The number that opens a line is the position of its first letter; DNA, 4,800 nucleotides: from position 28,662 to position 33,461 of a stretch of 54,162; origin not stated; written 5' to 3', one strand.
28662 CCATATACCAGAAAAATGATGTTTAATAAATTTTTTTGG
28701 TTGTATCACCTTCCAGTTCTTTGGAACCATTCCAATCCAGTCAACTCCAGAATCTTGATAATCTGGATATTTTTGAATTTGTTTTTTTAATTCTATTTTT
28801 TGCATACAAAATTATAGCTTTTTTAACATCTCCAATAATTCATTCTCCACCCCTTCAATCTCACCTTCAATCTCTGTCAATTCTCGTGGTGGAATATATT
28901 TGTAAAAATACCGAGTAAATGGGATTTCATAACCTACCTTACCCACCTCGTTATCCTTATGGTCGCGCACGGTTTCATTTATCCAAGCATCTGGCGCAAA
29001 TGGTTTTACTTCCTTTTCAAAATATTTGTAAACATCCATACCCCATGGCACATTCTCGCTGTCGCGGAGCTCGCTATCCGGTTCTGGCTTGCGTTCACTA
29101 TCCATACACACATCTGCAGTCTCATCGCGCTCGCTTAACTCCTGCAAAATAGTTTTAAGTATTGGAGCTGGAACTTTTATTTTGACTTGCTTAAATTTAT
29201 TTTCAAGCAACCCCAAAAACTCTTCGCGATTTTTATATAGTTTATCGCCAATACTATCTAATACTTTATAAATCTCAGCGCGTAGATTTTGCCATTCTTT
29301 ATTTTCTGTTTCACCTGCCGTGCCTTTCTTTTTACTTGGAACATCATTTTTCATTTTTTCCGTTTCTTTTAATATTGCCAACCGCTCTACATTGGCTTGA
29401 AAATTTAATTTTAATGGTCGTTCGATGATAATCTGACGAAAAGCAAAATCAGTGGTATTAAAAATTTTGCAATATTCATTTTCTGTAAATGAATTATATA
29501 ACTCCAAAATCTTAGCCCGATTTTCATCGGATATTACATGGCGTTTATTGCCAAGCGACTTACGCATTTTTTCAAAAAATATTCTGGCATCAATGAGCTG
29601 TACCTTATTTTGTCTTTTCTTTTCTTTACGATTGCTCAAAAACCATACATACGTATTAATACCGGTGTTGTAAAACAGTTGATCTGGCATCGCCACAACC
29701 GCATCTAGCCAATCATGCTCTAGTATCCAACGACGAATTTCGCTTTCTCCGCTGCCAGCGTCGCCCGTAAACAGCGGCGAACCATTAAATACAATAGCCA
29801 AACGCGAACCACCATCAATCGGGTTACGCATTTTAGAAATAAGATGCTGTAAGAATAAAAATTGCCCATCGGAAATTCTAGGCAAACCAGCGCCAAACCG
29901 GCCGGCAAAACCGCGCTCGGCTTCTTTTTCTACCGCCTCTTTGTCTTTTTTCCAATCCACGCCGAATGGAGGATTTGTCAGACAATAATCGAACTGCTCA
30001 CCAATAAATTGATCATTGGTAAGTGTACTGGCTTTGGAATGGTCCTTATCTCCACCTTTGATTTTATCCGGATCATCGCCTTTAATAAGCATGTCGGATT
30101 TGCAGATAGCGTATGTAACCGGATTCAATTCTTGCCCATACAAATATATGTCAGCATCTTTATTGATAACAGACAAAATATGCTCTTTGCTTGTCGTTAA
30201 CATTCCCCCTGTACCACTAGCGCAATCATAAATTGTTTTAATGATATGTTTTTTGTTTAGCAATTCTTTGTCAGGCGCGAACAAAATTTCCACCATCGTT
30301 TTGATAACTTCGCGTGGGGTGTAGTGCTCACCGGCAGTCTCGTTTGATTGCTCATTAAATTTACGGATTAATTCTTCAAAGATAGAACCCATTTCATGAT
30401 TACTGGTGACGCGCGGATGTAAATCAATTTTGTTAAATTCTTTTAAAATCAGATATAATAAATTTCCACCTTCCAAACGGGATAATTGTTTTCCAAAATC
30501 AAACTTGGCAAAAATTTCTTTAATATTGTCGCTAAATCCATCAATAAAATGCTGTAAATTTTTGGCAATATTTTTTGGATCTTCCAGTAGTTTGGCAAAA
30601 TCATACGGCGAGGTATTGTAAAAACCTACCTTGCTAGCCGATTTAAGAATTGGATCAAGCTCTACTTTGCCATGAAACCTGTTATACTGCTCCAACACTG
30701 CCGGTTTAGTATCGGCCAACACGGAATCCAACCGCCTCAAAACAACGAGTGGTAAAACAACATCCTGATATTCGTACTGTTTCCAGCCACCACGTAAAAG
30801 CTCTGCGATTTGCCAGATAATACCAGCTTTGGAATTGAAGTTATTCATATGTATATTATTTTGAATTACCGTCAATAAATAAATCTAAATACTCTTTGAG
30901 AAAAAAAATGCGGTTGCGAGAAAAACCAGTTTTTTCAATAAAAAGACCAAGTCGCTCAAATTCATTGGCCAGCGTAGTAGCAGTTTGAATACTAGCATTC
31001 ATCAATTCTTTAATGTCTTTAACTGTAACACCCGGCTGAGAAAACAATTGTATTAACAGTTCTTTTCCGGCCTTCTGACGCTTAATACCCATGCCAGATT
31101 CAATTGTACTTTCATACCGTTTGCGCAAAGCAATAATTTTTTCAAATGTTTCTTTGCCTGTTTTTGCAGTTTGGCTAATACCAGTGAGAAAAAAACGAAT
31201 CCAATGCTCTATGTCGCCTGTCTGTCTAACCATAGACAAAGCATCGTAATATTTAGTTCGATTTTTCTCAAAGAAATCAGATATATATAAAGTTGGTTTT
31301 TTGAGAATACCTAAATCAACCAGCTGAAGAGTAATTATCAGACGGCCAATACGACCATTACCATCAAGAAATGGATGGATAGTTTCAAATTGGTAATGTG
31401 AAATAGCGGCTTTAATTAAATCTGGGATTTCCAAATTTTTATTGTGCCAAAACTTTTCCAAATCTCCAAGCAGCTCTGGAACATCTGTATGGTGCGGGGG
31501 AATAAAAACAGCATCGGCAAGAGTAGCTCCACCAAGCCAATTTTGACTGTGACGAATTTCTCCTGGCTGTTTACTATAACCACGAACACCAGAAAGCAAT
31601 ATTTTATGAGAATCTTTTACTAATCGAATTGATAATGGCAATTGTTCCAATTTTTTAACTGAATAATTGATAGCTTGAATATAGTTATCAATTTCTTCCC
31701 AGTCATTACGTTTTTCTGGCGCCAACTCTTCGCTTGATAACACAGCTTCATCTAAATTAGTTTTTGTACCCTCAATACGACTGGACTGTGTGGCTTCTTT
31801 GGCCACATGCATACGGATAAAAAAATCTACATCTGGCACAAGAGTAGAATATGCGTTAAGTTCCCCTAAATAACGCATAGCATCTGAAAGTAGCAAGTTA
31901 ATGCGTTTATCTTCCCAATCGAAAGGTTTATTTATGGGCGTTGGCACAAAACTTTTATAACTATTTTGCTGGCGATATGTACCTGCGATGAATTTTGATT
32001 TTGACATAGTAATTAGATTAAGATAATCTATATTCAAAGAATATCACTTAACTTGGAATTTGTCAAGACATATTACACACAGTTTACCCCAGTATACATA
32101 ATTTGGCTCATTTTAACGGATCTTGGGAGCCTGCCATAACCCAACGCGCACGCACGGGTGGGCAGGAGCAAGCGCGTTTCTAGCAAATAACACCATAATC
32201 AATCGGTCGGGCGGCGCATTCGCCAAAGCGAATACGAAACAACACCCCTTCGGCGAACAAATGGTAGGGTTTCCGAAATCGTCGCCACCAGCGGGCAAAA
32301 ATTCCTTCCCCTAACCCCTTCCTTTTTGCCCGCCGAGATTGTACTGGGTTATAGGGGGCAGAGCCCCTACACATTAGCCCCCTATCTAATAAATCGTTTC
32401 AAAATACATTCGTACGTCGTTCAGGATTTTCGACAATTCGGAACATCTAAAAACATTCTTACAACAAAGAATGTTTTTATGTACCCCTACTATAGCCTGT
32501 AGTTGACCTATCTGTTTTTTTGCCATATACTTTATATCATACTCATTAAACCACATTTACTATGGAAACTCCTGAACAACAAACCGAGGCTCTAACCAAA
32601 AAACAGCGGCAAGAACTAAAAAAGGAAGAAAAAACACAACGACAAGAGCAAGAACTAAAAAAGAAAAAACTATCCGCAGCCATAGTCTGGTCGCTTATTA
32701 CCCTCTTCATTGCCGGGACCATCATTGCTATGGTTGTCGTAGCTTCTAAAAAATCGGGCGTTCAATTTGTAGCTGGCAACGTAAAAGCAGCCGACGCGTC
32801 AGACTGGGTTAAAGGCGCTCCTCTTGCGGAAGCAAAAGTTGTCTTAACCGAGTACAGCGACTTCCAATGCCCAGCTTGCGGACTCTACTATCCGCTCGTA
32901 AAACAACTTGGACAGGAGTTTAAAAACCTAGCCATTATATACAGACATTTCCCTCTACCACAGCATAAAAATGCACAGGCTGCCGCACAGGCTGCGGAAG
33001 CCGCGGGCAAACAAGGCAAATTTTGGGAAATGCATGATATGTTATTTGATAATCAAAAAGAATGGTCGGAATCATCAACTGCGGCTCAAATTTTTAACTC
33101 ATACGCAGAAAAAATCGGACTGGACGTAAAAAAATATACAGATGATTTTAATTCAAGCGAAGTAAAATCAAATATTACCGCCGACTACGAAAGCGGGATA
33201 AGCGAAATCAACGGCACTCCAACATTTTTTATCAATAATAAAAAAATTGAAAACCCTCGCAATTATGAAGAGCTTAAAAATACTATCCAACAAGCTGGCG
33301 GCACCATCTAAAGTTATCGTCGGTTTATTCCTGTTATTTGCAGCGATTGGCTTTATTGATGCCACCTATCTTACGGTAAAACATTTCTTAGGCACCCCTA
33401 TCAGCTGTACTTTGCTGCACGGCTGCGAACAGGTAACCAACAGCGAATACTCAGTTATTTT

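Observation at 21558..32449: tRNA-Pro island with three copies of one recombination core; the internal inverted copy is an exact attP-like hybrid of the two junctions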

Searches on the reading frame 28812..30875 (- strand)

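Call 9: search_protein_families(library=pfam, proteins=[window:28812-30875:-])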
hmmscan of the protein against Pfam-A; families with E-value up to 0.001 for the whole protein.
window:28812-30875:- (687 aa): 2 families
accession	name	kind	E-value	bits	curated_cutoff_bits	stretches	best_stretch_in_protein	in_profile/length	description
PF02384.22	N6_Mtase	-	3.7e-61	207.6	20.4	1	158-474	2-287/311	N-6 DNA Methylase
PF12161.14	HsdM_N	-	3.9e-19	70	24.5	1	20-147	5-135/135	HsdM N-terminal domain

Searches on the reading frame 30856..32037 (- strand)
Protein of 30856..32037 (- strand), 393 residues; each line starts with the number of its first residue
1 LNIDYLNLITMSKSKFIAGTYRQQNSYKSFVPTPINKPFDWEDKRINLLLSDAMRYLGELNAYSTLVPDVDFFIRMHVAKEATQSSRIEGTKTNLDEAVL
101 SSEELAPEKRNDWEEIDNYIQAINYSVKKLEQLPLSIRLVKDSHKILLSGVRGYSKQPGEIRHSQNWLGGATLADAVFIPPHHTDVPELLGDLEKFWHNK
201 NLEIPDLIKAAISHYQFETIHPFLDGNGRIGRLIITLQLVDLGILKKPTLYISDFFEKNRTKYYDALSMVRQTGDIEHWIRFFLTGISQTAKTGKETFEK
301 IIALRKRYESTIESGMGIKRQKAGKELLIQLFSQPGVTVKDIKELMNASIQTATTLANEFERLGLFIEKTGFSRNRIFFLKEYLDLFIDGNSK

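Call 9: search_protein_families(library=pfam, proteins=[window:30856-32037:-])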
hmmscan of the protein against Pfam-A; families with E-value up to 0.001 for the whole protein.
window:30856-32037:- (393 aa): 2 families
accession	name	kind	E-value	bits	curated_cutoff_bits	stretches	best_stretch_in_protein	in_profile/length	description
PF13784.11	Fic_N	-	4.1e-22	78.4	26.7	1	49-127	3-81/82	Fic/DOC family N-terminal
PF02661.23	Fic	-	3.3e-18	66.7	24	1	134-239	1-93/93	Fic/DOC family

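Call 43: find_encoding_contigs(protein=window:30856-32007:-, flank=10000, max_places=8)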
Protein window:30856-32007:- (383 aa): 2 contigs read that carry it; 2 places shown.
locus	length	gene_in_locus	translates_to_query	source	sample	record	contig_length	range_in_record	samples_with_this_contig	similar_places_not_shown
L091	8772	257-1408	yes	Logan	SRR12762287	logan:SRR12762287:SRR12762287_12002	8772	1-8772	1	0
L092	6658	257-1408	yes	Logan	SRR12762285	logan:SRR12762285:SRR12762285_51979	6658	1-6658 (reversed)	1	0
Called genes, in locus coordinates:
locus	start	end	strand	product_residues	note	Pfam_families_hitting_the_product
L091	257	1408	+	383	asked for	PF13784:Fic_N, PF02661:Fic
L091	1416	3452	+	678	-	PF12161:HsdM_N, PF02384:N6_Mtase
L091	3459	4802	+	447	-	PF01420:Methylase_S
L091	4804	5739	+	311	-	-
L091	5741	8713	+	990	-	PF04313:HSDR_N, PF04851:ResIII, PF18766:SWI2_SNF2, PF00270:DEAD, PF22679:T1R_D3-like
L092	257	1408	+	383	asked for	PF13784:Fic_N, PF02661:Fic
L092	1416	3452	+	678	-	PF12161:HsdM_N, PF02384:N6_Mtase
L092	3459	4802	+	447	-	PF01420:Methylase_S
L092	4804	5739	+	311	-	-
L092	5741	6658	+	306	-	?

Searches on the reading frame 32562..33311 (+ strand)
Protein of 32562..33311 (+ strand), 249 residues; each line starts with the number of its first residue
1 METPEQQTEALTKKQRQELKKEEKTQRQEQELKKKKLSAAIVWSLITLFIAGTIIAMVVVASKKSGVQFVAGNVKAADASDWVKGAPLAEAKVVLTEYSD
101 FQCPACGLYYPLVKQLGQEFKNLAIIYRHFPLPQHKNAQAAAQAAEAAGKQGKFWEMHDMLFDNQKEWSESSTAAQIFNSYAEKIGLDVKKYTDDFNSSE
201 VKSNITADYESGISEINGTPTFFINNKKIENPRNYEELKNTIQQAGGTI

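Call 9: search_protein_families(library=pfam, proteins=[window:32562-33311:+])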
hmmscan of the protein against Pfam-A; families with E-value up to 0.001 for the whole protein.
window:32562-33311:+ (249 aa): 3 families
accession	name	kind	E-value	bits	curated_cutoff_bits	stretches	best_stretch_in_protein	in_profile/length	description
PF13462.12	Thioredoxin_4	-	5.2e-23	82.5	23.2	1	90-243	12-164/165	Thioredoxin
PF01323.26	DSBA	-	2e-17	64.1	25.6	1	95-242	2-190/191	DSBA-like thioredoxin domain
PF13743.12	Thioredoxin_5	-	5.3e-06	26.7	27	1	125-231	66-170/186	Thioredoxin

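Call 42: find_encoding_contigs(protein=window:32562-33311:+, flank=10000, max_places=8)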
Protein window:32562-33311:+ (249 aa): 2 contigs read that carry it; 2 places shown.
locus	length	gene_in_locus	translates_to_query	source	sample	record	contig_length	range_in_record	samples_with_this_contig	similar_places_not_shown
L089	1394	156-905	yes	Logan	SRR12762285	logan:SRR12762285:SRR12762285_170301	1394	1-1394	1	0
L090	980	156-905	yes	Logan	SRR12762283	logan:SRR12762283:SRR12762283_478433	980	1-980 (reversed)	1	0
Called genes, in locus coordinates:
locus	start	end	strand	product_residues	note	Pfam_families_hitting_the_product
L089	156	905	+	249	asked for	PF13462:Thioredoxin_4, PF01323:DSBA, PF13743:Thioredoxin_5 (weak)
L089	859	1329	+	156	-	PF07884:VKOR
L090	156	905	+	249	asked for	PF13462:Thioredoxin_4, PF01323:DSBA, PF13743:Thioredoxin_5 (weak)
